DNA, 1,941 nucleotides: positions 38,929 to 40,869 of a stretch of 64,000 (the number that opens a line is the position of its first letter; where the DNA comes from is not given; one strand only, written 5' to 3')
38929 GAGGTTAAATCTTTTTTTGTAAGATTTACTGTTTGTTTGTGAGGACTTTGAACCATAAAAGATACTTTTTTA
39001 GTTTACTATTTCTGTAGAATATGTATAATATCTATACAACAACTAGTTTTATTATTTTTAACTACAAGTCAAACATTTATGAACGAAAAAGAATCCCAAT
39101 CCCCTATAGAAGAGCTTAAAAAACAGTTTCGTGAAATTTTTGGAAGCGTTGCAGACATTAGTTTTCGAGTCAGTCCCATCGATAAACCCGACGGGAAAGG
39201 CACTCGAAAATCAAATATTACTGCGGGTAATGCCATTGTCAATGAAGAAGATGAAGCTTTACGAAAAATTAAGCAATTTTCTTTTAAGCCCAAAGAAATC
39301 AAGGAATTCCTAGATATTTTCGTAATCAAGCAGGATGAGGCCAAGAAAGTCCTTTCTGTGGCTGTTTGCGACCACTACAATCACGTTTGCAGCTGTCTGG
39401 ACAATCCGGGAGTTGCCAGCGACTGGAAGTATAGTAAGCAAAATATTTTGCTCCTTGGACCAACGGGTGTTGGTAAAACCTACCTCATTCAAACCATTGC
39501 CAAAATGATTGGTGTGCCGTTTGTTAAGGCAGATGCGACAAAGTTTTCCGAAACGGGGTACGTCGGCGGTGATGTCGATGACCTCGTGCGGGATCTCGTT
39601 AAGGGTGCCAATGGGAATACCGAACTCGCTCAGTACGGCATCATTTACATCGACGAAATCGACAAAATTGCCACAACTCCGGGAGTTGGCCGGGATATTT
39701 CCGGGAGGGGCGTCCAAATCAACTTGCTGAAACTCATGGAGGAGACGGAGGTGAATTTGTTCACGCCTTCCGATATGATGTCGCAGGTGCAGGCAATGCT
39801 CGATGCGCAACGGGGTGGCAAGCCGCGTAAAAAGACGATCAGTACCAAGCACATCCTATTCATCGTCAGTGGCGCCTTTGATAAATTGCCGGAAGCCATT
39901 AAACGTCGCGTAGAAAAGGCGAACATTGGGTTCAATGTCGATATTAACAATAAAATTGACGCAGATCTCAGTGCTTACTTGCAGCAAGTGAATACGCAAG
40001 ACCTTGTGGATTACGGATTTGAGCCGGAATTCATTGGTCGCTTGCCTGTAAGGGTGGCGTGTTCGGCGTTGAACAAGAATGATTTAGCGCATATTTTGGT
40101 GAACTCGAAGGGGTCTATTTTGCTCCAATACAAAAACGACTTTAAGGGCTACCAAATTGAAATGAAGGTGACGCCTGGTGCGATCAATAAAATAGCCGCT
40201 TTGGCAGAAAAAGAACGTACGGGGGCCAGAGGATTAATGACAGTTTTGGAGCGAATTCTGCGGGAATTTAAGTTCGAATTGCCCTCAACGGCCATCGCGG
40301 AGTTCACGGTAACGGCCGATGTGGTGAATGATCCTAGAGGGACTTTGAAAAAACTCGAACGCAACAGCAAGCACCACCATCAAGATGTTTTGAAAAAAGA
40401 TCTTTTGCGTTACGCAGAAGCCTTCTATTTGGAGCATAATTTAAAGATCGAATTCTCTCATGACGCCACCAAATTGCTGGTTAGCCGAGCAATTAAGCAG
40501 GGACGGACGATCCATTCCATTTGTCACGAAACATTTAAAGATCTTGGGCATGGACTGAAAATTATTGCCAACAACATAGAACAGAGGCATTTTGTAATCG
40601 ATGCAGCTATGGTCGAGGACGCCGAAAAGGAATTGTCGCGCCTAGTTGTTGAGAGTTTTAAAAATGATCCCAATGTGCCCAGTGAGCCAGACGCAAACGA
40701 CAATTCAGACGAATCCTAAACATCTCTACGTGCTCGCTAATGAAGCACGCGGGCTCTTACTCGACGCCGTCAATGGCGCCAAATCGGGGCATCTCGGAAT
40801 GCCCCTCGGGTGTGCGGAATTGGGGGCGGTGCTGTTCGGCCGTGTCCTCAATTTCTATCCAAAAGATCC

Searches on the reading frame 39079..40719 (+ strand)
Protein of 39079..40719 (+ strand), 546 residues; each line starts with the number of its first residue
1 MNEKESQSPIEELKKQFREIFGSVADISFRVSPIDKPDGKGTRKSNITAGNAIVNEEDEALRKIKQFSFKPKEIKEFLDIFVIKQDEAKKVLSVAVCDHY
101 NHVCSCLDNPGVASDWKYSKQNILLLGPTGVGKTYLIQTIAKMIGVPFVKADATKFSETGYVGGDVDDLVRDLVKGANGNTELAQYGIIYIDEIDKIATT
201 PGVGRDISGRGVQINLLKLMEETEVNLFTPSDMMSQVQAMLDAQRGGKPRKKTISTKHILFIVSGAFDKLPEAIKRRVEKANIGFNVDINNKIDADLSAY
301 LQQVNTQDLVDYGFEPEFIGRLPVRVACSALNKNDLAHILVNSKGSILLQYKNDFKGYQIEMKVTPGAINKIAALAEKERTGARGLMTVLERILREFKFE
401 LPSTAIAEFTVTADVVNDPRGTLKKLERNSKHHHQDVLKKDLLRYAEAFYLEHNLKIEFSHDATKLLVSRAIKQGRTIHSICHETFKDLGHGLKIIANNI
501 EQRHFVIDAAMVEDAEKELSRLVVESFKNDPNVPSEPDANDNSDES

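Call 18: search_protein_families(library=ncbifam, proteins=[window:39079-40719:+])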
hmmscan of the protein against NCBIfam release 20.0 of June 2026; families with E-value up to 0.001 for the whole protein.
window:39079-40719:+ (546 aa): 18 families
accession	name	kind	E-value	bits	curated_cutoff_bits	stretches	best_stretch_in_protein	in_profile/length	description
NF003745.1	PRK05342.1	equivalog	4.7e-105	351.8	359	1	50-429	37-412/418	ATP-dependent Clp protease ATP-binding subunit ClpX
TIGR00382.1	clpX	equivalog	2.1e-92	310.3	370.75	1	67-418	65-407/414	ATP-dependent protease ATP-binding subunit ClpX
TIGR00390.1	hslU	equivalog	1.6e-56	192.2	362.45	3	70-176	2-103/441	ATP-dependent protease ATPase subunit HslU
NF003229.0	PRK04195.1-5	equivalog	1.2e-09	37.4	280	1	69-204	11-118/413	replication factor C large subunit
TIGR02639.1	ClpA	equivalog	1.6e-09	36.6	993.15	1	121-159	488-526/734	ATP-dependent Clp protease ATP-binding subunit ClpA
TIGR01242.2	TIGR01242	subfamily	4.8e-09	35.7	500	1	122-223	150-245/362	proteasome-activating nucleotidase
NF003069.1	PRK03992.1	subfamily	4.9e-09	35.8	500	1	122-222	167-261/379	proteasome-activating nucleotidase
TIGR01241.2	FtsH_fam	equivalog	6.9e-09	35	600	1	123-204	198-273/598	ATP-dependent zinc metalloprotease FtsH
NF047747.1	PrtsmActNtasePan2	equivalog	1.9e-07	30.7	700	1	122-222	187-281/397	proteasome-activating nucleotidase Pan2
TIGR01243.1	CDC48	subfamily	4e-07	28.7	802.65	1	121-220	213-306/733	CDC48 family AAA ATPase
NF047748.1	PrtsmActNtasePan1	equivalog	4.2e-07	29.3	750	1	121-222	183-278/405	proteasome-activating nucleotidase Pan1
NF008004.0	PRK10733.1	equivalog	5.1e-07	28.1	1008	1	121-204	186-263/644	ATP-dependent zinc metalloprotease FtsH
NF041006.2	cell_div_CdvC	equivalog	2e-06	27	650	1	121-199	135-212/370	cell division protein CdvC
TIGR03346.1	chaperone_ClpB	equivalog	2.3e-06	26.3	1232.1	0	114-144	589-619/853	ATP-dependent chaperone ClpB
NF005304.0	PRK06835.1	equivalog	3.2e-05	23.2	215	1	112-144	175-207/330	ATP-binding protein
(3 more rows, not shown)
